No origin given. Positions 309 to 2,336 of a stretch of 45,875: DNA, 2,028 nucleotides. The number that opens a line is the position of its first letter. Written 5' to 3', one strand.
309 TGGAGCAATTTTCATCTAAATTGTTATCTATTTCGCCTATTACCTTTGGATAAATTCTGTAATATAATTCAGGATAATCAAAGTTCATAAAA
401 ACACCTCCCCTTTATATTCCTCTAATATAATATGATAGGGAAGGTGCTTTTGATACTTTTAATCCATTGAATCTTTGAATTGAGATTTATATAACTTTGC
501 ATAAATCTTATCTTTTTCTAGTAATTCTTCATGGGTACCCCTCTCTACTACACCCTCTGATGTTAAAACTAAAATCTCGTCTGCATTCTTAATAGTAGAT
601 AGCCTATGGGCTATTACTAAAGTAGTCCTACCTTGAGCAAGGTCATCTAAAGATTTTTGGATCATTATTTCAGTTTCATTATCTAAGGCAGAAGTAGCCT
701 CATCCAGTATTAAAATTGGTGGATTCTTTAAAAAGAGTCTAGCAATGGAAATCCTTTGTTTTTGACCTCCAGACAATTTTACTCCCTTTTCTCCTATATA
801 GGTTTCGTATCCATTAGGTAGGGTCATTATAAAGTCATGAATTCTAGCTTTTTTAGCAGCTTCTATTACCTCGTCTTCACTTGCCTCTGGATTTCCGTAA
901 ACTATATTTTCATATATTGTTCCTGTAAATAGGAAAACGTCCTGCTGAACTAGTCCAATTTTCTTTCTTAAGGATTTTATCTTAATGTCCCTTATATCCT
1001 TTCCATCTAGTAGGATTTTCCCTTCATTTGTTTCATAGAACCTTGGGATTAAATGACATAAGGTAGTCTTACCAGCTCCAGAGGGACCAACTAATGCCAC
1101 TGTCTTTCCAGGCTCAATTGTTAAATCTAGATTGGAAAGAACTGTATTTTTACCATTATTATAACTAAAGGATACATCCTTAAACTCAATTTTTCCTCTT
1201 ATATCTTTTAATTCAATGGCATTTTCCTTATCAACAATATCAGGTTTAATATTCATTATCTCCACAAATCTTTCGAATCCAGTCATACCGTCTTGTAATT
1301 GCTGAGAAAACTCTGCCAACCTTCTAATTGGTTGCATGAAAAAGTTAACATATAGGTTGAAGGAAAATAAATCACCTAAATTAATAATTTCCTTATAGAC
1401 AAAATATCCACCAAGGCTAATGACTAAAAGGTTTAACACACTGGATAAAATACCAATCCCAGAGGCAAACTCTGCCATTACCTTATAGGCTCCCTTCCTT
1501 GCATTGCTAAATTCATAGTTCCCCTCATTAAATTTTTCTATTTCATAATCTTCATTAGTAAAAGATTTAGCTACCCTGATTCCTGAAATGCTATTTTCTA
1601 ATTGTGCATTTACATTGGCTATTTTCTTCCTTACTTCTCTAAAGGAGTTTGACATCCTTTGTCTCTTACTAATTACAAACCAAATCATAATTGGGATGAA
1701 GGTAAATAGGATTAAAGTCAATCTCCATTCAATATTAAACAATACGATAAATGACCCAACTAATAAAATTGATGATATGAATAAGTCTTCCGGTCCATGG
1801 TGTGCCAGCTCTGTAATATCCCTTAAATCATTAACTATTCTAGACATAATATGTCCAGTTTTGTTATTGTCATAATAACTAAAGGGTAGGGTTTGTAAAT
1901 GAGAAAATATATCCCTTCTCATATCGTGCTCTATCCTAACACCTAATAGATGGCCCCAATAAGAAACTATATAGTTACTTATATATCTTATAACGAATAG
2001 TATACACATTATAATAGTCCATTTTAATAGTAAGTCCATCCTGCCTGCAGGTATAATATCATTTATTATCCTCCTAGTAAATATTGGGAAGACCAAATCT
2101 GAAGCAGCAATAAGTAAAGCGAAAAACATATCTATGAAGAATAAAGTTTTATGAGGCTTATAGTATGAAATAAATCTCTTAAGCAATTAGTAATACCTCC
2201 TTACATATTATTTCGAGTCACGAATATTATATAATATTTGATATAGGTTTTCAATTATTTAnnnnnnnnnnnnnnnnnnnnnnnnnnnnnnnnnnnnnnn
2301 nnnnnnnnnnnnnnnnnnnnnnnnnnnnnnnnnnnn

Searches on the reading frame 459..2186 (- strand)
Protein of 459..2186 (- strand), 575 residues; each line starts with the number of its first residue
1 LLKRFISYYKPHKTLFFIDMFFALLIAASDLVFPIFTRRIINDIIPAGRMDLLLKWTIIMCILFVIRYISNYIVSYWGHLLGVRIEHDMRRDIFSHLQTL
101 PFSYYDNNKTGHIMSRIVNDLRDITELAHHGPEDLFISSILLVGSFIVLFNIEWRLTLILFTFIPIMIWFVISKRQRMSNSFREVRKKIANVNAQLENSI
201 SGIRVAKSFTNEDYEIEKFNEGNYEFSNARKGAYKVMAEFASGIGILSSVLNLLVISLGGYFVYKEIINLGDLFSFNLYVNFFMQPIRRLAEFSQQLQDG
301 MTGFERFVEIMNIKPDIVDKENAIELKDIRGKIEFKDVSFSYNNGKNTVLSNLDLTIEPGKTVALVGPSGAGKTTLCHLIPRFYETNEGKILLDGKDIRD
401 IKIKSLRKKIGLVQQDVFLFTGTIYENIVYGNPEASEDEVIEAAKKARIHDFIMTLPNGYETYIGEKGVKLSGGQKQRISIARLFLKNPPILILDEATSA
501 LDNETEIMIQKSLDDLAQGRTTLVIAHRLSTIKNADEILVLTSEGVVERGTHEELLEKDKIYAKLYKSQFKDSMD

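Call 70: search_protein_families(library=pfam, proteins=[window:459-2186:-], max_evalue=0.00001)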
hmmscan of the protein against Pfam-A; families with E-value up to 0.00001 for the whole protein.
window:459-2186:- (575 aa): 3 families
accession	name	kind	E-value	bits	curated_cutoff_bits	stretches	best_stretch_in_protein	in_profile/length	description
PF00664.28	ABC_membrane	-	5.6e-54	184.1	28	1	17-286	2-273/274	ABC transporter transmembrane region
PF00005.33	ABC_tran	-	4.3e-37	128.2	25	1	350-499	1-137/137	ABC transporter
PF02463.25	SMC_N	-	6.9e-10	39.2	40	1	382-543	102-213/220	RecF/RecN/SMC N terminal domain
